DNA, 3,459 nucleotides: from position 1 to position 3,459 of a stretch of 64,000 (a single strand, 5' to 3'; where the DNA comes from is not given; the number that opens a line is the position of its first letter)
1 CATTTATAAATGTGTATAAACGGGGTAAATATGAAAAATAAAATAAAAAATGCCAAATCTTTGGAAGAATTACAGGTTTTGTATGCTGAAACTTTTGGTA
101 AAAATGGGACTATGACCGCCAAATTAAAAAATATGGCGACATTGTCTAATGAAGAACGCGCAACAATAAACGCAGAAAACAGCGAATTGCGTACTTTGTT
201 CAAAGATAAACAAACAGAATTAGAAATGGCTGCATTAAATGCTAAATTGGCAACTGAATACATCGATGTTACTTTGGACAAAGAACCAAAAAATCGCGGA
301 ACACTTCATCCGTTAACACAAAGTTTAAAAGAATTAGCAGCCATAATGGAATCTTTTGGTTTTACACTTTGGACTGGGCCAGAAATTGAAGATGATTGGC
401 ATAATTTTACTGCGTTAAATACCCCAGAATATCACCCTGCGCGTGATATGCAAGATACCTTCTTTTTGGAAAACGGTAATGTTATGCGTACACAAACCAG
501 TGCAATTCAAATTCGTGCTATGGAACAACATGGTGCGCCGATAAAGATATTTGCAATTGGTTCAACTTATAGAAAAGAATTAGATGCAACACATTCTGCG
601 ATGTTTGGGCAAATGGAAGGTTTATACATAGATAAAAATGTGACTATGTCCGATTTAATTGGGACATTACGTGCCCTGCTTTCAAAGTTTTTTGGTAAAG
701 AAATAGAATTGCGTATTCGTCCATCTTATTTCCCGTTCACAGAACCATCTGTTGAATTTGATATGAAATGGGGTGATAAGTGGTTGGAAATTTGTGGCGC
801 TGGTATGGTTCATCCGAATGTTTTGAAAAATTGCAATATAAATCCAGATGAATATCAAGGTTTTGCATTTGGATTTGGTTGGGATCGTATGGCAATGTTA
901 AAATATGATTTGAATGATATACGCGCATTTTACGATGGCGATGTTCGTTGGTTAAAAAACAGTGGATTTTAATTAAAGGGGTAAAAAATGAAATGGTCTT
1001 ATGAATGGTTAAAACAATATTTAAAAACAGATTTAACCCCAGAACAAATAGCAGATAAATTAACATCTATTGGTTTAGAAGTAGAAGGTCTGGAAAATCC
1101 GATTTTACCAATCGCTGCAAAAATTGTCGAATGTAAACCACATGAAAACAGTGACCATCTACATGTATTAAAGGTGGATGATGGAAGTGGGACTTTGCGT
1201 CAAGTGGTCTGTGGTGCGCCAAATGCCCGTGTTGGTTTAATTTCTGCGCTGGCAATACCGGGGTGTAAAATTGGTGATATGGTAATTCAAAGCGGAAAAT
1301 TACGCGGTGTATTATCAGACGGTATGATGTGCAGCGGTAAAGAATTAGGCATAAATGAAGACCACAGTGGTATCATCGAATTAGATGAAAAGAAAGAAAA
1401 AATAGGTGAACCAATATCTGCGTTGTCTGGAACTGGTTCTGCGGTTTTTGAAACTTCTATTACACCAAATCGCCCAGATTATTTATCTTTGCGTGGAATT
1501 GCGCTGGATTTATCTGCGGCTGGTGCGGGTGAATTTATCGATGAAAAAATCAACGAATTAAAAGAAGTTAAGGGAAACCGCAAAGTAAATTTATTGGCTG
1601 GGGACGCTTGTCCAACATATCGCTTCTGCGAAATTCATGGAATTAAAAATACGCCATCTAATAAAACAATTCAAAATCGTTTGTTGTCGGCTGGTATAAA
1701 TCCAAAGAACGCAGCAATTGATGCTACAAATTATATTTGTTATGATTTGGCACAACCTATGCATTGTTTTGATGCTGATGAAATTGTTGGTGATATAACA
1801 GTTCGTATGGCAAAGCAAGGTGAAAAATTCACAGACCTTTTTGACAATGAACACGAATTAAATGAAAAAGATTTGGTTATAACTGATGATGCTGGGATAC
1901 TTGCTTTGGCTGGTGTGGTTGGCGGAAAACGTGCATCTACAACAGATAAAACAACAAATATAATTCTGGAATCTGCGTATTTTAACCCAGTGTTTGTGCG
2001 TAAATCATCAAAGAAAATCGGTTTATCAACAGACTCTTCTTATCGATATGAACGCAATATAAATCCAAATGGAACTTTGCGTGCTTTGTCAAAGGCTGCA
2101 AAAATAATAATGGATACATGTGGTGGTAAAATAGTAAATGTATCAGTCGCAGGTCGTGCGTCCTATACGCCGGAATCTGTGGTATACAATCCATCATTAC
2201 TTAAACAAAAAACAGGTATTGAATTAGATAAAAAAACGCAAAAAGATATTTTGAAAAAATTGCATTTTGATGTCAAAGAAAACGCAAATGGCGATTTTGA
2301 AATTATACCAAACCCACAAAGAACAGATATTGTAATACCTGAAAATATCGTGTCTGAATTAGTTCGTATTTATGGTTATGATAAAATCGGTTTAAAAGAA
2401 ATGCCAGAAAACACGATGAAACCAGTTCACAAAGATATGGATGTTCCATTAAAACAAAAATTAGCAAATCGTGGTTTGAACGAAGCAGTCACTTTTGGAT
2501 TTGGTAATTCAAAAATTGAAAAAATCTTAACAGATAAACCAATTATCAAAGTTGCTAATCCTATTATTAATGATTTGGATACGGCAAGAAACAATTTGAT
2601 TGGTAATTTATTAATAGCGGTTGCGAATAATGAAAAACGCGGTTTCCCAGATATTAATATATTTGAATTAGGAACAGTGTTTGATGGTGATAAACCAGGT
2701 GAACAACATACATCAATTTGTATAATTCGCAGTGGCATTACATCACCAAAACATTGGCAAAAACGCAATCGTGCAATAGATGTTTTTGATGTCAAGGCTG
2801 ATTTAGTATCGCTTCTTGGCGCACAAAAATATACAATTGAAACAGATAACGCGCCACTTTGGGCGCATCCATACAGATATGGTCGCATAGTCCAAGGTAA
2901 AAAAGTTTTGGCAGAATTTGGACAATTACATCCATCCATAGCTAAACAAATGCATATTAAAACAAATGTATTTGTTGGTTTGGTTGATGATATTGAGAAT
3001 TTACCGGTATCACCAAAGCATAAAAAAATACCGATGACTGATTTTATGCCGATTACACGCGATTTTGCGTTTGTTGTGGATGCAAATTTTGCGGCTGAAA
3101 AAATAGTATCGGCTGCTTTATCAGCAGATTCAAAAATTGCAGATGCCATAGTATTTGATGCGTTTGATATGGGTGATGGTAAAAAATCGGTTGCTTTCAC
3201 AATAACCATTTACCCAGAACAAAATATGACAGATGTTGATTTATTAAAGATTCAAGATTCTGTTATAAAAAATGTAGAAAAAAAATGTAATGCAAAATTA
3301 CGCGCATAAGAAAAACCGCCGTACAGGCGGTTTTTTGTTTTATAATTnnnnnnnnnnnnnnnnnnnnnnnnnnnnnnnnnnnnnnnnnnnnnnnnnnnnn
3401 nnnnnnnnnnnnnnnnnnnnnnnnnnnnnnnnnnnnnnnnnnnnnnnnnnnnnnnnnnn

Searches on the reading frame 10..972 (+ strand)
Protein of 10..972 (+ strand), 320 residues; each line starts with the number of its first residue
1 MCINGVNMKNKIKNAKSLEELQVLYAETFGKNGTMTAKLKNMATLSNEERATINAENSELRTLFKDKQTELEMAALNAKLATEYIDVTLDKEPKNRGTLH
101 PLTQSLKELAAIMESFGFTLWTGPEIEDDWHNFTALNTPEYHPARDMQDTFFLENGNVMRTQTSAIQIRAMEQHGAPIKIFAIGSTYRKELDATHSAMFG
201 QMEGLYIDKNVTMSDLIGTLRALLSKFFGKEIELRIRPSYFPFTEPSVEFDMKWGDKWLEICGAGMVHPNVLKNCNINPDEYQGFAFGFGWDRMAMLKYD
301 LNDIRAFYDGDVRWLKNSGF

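Call 18: search_protein_families(library=pfam, proteins=[window:10-972:+], max_evalue=0.00001)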
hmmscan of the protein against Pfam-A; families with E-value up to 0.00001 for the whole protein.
window:10-972:+ (320 aa): 2 families
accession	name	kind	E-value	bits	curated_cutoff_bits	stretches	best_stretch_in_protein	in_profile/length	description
PF01409.25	tRNA-synt_2d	-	1.6e-93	313.2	19.8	1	85-317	2-245/246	tRNA synthetases class II core domain (F)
PF02912.23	Phe_tRNA-synt_N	-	2.5e-08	34.2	22.3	1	16-80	1-69/69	Aminoacyl tRNA synthetase class II, N-terminal domain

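Call 91: find_encoding_contigs(protein=window:10-972:+, flank=10000, max_places=3)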
Protein window:10-972:+ (320 aa): 1 contig read that carries it; 1 place shown.
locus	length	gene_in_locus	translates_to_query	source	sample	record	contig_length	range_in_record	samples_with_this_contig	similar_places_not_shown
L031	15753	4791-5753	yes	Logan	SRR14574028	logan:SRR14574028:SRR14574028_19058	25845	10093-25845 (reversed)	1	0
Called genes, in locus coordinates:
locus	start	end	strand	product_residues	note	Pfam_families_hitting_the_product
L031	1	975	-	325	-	?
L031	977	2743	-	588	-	PF03717:PBP_dimer, PF00905:Transpeptidase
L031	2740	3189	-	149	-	-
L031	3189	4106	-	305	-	PF04085:MreC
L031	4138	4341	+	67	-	PF01632:Ribosomal_L35p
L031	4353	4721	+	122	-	PF00453:Ribosomal_L20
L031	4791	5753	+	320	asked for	PF02912:Phe_tRNA-synt_N, PF01409:tRNA-synt_2d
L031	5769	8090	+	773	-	PF01588:tRNA_bind, PF03483:B3_4, PF03484:B5, PF17759:tRNA_synthFbeta, PF03147:FDX-ACB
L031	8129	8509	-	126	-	-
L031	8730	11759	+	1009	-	PF00133:tRNA-synt_1, PF09334:tRNA-synt_1g (weak), PF08264:Anticodon_1, PF19302:DUF5915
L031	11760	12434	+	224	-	PF00730:HhH-GPD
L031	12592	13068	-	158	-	-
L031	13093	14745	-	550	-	PF01134:GIDA, PF07992:Pyr_redox_2, PF12831:FAD_oxidored (weak), PF13932:SAM_GIDA_C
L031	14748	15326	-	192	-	PF13302:Acetyltransf_3, PF00583:Acetyltransf_1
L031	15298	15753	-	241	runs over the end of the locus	PF00106:adh_short, PF08659:KR, PF01370:Epimerase (weak), PF13561:adh_short_C2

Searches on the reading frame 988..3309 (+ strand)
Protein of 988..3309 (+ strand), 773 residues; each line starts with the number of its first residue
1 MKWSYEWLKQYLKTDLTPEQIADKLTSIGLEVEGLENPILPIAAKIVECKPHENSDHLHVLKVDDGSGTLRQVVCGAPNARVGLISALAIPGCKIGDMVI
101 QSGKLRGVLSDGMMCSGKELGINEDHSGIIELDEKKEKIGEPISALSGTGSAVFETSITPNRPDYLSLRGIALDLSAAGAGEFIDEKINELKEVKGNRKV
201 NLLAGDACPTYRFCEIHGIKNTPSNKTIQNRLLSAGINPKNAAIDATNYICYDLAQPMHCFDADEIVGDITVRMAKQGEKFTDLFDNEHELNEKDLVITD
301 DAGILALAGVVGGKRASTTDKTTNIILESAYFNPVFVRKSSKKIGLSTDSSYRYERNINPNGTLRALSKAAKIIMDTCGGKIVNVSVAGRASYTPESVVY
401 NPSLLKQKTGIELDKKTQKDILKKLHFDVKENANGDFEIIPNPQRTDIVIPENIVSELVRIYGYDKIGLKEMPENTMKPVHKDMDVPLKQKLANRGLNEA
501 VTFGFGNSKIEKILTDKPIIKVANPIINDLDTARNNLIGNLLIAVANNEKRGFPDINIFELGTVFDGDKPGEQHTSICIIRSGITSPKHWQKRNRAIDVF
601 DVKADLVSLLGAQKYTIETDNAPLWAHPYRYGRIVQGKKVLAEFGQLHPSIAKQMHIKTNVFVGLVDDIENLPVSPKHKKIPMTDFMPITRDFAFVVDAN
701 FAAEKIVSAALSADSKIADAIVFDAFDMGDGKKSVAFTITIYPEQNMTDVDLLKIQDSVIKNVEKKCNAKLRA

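Call 18: search_protein_families(library=pfam, proteins=[window:988-3309:+], max_evalue=0.00001)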
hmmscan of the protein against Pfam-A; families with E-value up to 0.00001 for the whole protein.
window:988-3309:+ (773 aa): 5 families
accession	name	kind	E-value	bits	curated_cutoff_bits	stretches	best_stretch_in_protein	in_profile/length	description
PF03483.22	B3_4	-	4.8e-60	202.5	29.3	1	207-379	1-174/174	B3/4 domain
PF17759.6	tRNA_synthFbeta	-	4.5e-34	118.2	22.4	1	488-663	25-209/214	Phenylalanyl tRNA synthetase beta chain CLM domain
PF01588.26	tRNA_bind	-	7.5e-18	64.9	27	1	44-136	4-91/96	Putative tRNA binding domain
PF03484.21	B5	-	6.1e-17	62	28.6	1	401-464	4-67/67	tRNA synthetase B5 domain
PF03147.19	FDX-ACB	-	1e-12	48.8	31.1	1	688-772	5-94/94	Ferredoxin-fold anticodon binding domain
